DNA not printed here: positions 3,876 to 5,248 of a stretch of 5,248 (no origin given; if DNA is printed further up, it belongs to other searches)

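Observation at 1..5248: Complete, unusually small circular inovirus genome (5172 nt) with the full Ff gene order but no secretin, regulator or integrase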

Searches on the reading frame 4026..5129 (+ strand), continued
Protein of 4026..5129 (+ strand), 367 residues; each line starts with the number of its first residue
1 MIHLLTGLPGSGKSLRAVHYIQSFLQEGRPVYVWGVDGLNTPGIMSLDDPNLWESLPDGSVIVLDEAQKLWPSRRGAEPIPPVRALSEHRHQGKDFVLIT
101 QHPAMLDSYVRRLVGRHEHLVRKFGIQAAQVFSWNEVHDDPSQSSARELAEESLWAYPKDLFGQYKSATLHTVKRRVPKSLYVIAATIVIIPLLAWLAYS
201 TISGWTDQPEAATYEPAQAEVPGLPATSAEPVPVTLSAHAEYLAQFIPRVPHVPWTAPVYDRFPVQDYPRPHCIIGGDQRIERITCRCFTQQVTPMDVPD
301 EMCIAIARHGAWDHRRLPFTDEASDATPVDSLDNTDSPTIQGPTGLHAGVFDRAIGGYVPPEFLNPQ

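Call 20: find_related_loci(query=A1, collection=viral_contigs, flank=8000)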
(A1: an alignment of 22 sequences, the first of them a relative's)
Query A1 (367 aa) in viral_contigs; peptide patterns used: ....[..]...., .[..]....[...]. (x = any residue, [..] = any of these).
180 stretches matched a pattern; 71 encode a relative of the query (tblastn E <= 1e-3); 71 distinct loci.
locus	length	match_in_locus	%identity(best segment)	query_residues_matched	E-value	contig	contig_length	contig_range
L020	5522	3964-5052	65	1-364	6e-150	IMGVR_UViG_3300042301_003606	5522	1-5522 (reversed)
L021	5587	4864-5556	76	1-232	1e-107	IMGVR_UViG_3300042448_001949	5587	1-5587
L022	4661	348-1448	42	2-362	1e-89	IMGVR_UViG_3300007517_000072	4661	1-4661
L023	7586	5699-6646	45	1-313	7e-83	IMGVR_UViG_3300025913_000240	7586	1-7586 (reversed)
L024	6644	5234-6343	39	2-364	1e-67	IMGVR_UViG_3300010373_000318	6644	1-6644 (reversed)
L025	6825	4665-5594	37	2-310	3e-60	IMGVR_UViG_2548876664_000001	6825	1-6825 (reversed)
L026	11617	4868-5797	36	2-310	2e-59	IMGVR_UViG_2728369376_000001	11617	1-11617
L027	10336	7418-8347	36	2-310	4e-59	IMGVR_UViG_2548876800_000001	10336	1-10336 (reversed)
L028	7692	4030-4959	36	2-310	5e-59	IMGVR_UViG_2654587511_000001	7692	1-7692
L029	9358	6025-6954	36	2-310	5e-59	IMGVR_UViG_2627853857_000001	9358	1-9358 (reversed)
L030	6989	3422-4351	36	2-310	1e-58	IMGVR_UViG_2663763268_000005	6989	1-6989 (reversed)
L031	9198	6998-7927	36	2-310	1e-58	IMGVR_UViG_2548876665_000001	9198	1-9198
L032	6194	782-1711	35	2-310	1e-58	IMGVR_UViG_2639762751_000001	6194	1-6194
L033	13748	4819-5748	36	2-310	1e-58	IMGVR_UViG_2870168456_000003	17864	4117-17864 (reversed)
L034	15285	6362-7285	35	2-310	2e-58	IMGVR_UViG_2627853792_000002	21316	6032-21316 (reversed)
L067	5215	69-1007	36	1-310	9e-52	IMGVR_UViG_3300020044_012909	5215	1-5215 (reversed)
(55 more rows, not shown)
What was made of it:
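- Tried and rejected: The profile scan worked (call 20).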

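Call 23: find_encoding_contigs(protein=P0009, flank=10000, max_places=3)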
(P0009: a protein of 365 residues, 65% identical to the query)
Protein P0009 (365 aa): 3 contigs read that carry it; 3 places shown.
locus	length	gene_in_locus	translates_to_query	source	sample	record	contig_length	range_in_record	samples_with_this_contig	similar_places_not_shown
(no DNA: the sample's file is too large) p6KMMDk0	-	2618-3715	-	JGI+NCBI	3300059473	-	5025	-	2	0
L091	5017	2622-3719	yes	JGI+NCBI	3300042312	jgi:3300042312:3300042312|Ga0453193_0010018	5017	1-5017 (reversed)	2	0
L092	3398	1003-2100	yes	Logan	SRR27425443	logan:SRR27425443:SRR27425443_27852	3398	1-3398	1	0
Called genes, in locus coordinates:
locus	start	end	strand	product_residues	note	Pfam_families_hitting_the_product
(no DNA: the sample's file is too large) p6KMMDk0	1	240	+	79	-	?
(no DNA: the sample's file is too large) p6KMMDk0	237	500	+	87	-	PF02303:Phage_DNA_bind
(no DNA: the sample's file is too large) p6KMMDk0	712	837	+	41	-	PF05356:Phage_Coat_B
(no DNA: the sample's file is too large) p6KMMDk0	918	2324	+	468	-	-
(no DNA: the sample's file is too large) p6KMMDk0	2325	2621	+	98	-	PF10734:DUF2523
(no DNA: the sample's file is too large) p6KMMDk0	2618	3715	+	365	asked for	PF05707:Zot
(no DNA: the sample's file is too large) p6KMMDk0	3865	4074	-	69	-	PF01381:HTH_3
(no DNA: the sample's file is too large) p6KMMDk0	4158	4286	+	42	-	-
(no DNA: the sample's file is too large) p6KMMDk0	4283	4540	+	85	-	-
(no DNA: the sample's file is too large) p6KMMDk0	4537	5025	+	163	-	?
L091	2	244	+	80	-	?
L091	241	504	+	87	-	PF02303:Phage_DNA_bind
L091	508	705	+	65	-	-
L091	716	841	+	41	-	PF05356:Phage_Coat_B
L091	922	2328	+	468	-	-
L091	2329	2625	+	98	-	PF10734:DUF2523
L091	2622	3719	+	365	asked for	PF05707:Zot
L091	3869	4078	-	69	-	PF01381:HTH_3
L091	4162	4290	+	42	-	-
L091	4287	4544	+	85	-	-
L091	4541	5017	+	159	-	?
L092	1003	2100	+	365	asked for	PF05707:Zot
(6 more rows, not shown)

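Call 24: find_encoding_contigs(protein=P0011, flank=10000, max_places=3)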
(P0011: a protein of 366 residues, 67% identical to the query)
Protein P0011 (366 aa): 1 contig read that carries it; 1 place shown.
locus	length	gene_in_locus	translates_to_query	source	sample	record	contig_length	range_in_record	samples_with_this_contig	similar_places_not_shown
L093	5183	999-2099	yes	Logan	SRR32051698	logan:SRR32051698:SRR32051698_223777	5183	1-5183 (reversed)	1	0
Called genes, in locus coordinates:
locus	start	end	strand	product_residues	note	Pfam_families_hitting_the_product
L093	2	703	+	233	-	?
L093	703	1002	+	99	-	PF10734:DUF2523 (weak)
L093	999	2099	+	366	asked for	PF05707:Zot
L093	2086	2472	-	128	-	PF12375:DUF3653 (weak)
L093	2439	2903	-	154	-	-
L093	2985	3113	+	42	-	-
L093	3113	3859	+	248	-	PF23343:REP_ORF2-G2P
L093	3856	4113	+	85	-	PF02303:Phage_DNA_bind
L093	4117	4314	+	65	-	-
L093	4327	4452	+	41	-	PF05356:Phage_Coat_B (weak)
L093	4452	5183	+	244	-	?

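Call 33: search_protein_families(library=pfam, proteins=[L022:2043-2525:-, L022:1699-2157:-, L004:3366-3695:-, L002:5500-6165:-, L002:6217-6594:-], max_evalue=1)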
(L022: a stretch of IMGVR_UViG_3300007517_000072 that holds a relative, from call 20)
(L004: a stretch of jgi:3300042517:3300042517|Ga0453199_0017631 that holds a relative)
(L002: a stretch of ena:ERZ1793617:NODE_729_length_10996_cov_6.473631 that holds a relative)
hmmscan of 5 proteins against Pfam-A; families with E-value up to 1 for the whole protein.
L022:2043-2525:- (160 aa): 4 families
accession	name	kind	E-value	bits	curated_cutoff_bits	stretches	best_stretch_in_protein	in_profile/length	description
PF06808.19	DctM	-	0.0096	15.2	23.8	1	74-134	200-262/413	Tripartite ATP-independent periplasmic transporter, DctM component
PF12472.13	DUF3693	-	0.027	14.5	21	1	67-105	5-43/60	Phage related protein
PF18024.7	HTH_50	-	0.17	12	27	1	18-33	24-39/50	Helix-turn-helix domain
PF13384.12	HTH_23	-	0.24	11.7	24.6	1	19-45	19-47/50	Homeodomain-like domain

L022:1699-2157:- (152 aa): 1 family
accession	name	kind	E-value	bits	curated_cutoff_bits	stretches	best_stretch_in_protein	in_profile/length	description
PF12375.13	DUF3653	-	2.9e-05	24.6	22.4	1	59-83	8-32/66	Phage protein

L004:3366-3695:- (109 aa): 2 families
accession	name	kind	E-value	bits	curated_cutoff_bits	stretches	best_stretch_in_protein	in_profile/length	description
PF13518.12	HTH_28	-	0.0019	18.7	25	1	11-40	8-35/52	Helix-turn-helix domain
PF13384.12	HTH_23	-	0.2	12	24.6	1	24-40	24-40/50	Homeodomain-like domain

L002:5500-6165:- (221 aa): 0 families

L002:6217-6594:- (125 aa): 1 family
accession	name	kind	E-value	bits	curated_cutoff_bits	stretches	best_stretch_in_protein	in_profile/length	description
PF06686.16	SpoIIIAC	-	0.27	11.9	24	1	88-107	34-53/56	Stage III sporulation protein AC/AD protein family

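Call 34: search_protein_families(library=phrogs, proteins=[L022:2043-2525:-, L022:1699-2157:-, L004:3366-3695:-, L002:5500-6165:-, L002:6217-6594:-], max_evalue=1)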
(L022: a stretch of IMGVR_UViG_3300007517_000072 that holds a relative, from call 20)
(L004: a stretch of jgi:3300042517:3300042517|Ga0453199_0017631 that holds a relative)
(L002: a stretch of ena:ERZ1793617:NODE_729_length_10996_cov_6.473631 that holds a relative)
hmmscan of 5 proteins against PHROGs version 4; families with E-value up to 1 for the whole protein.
L022:2043-2525:- (160 aa): 9 families
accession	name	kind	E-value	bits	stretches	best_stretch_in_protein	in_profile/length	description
phrog_638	-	transcription regulation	2.1e-15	57.9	1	5-122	5-124/145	transcriptional regulator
phrog_34897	-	unknown function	1.5e-12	48.4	1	1-103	1-105/279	-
phrog_4441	-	DNA, RNA and nucleotide metabolism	5.5e-07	30.8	1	1-88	2-90/98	HTH DNA binding protein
phrog_2345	-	transcription regulation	0.042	14.5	1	45-94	49-93/146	transcriptional regulator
phrog_3949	-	transcription regulation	0.046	14.7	1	21-70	30-80/161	transcriptional repressor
phrog_4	-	transcription regulation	0.053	13.5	1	14-59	145-188/400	transcriptional repressor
phrog_8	-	transcription regulation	0.13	12.6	1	15-65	169-218/346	transcriptional regulator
phrog_25045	-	unknown function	0.23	12.7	1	72-114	11-52/111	-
phrog_38499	-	unknown function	0.23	12.5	1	90-123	4-37/117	-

L022:1699-2157:- (152 aa): 4 families
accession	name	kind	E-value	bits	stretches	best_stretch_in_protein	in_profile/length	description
phrog_25084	-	unknown function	1.6e-08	35.5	1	29-87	143-203/250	-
phrog_2188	-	unknown function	0.0035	18.2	1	55-86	21-52/132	-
phrog_1668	-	tail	0.12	13.5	1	57-84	63-90/122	tail assembly protein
phrog_12987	-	DNA, RNA and nucleotide metabolism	0.16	13.6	1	119-143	21-44/62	DNA binding protein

L004:3366-3695:- (109 aa): 9 families
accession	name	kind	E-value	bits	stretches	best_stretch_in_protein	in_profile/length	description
phrog_638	-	transcription regulation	4.4e-14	53.6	1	1-94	1-95/145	transcriptional regulator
phrog_34897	-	unknown function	8.4e-14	52.5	1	1-89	1-90/279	-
phrog_4441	-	DNA, RNA and nucleotide metabolism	7.1e-11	43.3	1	1-89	2-91/98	HTH DNA binding protein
phrog_31301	-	DNA, RNA and nucleotide metabolism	0.0013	19.9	1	1-86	1-84/87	DNA binding protein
phrog_19579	-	transcription regulation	0.024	15.2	1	12-66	11-66/251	transcriptional regulator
phrog_9103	-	transcription regulation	0.038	15.1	1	9-62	14-67/78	transcriptional repressor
phrog_5301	-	transcription regulation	0.095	13.9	1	2-70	7-72/132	transcriptional repressor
phrog_8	-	transcription regulation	0.12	12.8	1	24-53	96-126/346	transcriptional regulator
phrog_4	-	transcription regulation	0.14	12.1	1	12-58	59-187/400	transcriptional repressor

L002:5500-6165:- (221 aa): 0 families

L002:6217-6594:- (125 aa): 0 families

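Call 42: search_protein_families(library=pfam, proteins=[L002:6591-10994:-, L002:2-406:-, L002:5059-5415:-, L002:616-885:+, L091:4287-4544:+, L004:3782-4033:+, L022:2795-3037:+, L003:5463-5942:-, L002:882-1628:+], max_evalue=0.01)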
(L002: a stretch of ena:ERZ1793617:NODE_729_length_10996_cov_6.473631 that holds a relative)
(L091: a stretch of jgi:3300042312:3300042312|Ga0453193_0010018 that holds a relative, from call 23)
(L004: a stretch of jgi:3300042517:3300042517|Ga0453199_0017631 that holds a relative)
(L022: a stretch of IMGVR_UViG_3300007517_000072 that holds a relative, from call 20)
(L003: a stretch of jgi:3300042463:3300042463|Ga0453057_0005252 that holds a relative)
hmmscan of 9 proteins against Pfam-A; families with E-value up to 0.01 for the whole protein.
L002:6591-10994:- (1467 aa): 5 families
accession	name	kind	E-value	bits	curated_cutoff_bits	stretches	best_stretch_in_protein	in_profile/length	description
PF06594.17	HCBP_related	-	1.6e-14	54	21.4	2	173-214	1-42/42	Haemolysin-type calcium binding protein related domain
PF00353.25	HemolysinCabind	-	1.5e-10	41.3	23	2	57-92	1-36/36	RTX calcium-binding nonapeptide repeat (4 copies)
PF05345.18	He_PIG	-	1e-06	29.5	24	1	230-330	1-95/96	Putative Ig domain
PF01476.26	LysM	-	4.8e-05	23.7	20.9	1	795-840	3-43/43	LysM domain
PF05593.20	RHS_repeat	-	0.0083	17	22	0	489-514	5-34/38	RHS Repeat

L002:2-406:- (135 aa): 0 families

L002:5059-5415:- (118 aa): 1 family
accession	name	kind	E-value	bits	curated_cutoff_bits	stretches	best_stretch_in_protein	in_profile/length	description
PF12375.13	DUF3653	-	1.8e-06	28.4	22.4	1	34-65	8-39/66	Phage protein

L002:616-885:+ (89 aa): 0 families

L091:4287-4544:+ (85 aa): 0 families

L004:3782-4033:+ (83 aa): 0 families

L022:2795-3037:+ (80 aa): 0 families

L003:5463-5942:- (159 aa): 0 families

L002:882-1628:+ (248 aa): 2 families
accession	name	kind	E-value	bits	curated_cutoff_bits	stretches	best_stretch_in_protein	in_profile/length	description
PF23343.2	REP_ORF2-G2P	-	6.6e-31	107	27.8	1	69-164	3-98/99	Replication-associated protein ORF2/G2P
PF01446.23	Rep_1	-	0.00089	19.2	33.2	1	64-128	45-118/253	Replication protein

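Call 43: search_dna_similar(query=L002:6591-10994:-, collection=plasmids, mode=protein, max_rows=8)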
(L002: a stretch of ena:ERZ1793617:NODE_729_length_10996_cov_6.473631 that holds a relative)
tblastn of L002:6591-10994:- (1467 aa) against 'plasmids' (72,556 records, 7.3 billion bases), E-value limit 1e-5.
Records with a match: 38; places in all: 109; records where one place covers at least 80% of the query: 0.
Best place of each record, by identity: <60% 38.
By first word of the organism name: Rhizobium 12; Ralstonia 6; Moraxella 4; Agrobacterium 2; Sphingopyxis 1; Anabaena 1; Haliovirga 1; Methylobacterium 1; Roseateles 1; Leisingera 1; and 8 more.
By predicted mobility (MOB-suite, as given by PLSDB): non-mobilizable 16; conjugative 14; mobilizable 8.
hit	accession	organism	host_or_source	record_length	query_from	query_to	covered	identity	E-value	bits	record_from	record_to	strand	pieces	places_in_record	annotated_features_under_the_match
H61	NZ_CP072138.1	Agrobacterium sp. S7/73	Phyla canescens,cell culture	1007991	15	330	22%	28.8%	1e-8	135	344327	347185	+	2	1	record has no annotation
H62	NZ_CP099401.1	Rhizobium sp. Pop5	Phaseolus vulgaris,Cell culture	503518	1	216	15%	36.4%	4e-13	158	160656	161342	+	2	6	calcium-binding protein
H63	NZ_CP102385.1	Sphingopyxis sp. DBS4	soil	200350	13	216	14%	36.8%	2e-12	81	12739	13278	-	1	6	none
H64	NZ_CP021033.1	Rhizobium sp. NXC14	Phaseolus vulgaris,cell culture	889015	1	244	17%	30.1%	2e-11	77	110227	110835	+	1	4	calcium-binding protein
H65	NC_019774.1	Anabaena cylindrica PCC 7122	water, most likely pond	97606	116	330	15%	33.8%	1e-10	141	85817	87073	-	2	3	calcium-binding protein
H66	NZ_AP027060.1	Haliovirga abyssi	-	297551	12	215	14%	34.9%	5e-9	69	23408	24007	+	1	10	calcium-binding protein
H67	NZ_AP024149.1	Methylobacterium indicum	-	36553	14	255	16%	29.2%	9e-8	65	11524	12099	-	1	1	calcium-binding protein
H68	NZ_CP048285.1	Rhizobium leguminosarum bv. viciae 248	Fava bean,whole organism,nodules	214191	1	216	15%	32.1%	3e-11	76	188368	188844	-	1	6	calcium-binding protein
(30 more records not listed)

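Call 56: list_cluster_members(proteins=[P0001, P0005, P0009, P0012, P0020, P0021])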
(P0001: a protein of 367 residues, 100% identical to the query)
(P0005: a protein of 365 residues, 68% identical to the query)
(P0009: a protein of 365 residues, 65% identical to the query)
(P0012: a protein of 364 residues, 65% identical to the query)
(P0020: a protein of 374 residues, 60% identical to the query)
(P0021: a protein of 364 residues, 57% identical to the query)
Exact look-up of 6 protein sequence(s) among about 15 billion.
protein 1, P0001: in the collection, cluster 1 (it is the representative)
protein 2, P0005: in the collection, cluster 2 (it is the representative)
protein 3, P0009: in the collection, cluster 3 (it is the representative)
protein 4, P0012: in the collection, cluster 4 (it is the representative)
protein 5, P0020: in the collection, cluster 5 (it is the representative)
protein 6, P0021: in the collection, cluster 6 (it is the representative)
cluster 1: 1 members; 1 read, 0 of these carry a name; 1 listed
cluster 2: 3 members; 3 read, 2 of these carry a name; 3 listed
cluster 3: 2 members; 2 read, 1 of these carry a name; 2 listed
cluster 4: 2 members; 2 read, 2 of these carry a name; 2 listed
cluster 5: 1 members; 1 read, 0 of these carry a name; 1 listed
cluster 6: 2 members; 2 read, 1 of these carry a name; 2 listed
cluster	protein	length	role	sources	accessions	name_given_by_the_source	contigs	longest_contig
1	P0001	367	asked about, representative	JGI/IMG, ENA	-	-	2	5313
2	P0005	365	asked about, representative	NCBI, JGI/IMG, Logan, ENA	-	zona occludens toxin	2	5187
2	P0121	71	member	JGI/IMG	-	hypothetical protein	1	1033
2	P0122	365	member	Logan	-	-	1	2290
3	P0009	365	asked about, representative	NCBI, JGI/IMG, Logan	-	zona occludens toxin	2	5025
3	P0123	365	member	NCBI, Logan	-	-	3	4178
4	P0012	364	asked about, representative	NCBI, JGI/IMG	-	zona occludens toxin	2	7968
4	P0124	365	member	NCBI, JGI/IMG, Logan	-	zona occludens toxin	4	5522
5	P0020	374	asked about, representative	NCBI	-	-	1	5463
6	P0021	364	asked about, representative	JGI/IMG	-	zona occludens toxin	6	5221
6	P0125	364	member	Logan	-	-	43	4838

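Call 74: search_protein_families(library=pfam, proteins=[L067:69-1253:+, L067:1374-2258:+, L067:2468-2773:+, L067:2782-3051:+, L067:3033-3278:+, L067:3291-3494:+, L067:3600-4859:+, L067:4861-5166:+], max_evalue=0.01)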
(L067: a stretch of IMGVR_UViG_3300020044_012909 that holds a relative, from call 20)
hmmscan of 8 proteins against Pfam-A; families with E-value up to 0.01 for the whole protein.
L067:69-1253:+ (394 aa): 5 families
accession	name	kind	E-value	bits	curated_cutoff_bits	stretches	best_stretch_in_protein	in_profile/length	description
PF05707.18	Zot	-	9.1e-21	74.7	20.3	1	24-167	50-194/197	Zonular occludens toxin (Zot)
PF09848.15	SLFN-g3_helicase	-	0.00024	20.9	24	0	2-30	3-32/354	Schlafen group 3, DNA/RNA helicase domain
PF13173.12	AAA_14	-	0.0011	19.4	27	1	2-70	4-74/129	AAA domain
PF13401.12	AAA_22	-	0.0022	18.7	27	0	2-32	7-37/130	AAA domain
PF00004.35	AAA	-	0.0043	17.9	21.2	1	3-112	1-119/131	ATPase family associated with various cellular activities (AAA)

L067:1374-2258:+ (294 aa): 2 families
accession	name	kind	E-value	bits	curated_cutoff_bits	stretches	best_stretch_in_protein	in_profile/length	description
PF23343.2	REP_ORF2-G2P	-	5.1e-15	56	27.8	1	103-217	2-98/99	Replication-associated protein ORF2/G2P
PF20199.4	RepSA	-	1.8e-05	24.6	34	1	136-224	203-313/438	Replication initiator protein, pSAM2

L067:2468-2773:+ (101 aa): 0 families

L067:2782-3051:+ (89 aa): 0 families

L067:3033-3278:+ (81 aa): 0 families

L067:3291-3494:+ (67 aa): 1 family
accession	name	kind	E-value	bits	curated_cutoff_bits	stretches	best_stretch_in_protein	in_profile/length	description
PF05356.16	Phage_Coat_B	-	7e-18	64.8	23.5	1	14-67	3-56/56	Inovirus Coat protein B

L067:3600-4859:+ (419 aa): 0 families

L067:4861-5166:+ (101 aa): 1 family
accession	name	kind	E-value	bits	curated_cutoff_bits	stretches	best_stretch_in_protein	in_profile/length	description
PF10734.14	DUF2523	-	3.9e-19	69.4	22.1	1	10-88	1-79/80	Protein of unknown function (DUF2523)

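Call 92: search_solved_structures(query=window:4026-5129:+, max_evalue=1)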
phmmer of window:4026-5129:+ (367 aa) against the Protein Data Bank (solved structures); distinct sequences matched with E-value up to 1: 8.
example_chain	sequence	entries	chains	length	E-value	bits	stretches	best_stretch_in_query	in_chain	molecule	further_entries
2r2a_A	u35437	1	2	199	6.1e-20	74.7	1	46-172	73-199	Uncharacterized protein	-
9kym_B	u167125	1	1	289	0.49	12.4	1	61-138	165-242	Energy-coupling factor transporter ATP-binding protein EcfA2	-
4huq_A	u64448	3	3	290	0.49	12.4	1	61-138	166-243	Energy-coupling factor transporter ATP-binding protein EcfA 1 | Energy-coupling factor transporter ATP-binding protein EcfA2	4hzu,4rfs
2w0m_A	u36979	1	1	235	0.62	12.1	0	4-33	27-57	SSO2452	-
8ipw_A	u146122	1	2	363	0.85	11.6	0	309-363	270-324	MavL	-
6omi_A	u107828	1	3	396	0.97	11.4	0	309-363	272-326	MavL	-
8dmp_A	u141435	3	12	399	0.98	11.4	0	309-363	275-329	MavL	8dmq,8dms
8dmr_A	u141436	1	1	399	0.99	11.4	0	309-363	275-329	MavL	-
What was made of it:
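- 4026..5129 (+): gI/Zot, a 367-aa assembly ATPase with a Walker A motif and one membrane segment. The right recombination breakpoint lies near 5076. PDB 2R2A E=6e-20 (call 92).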
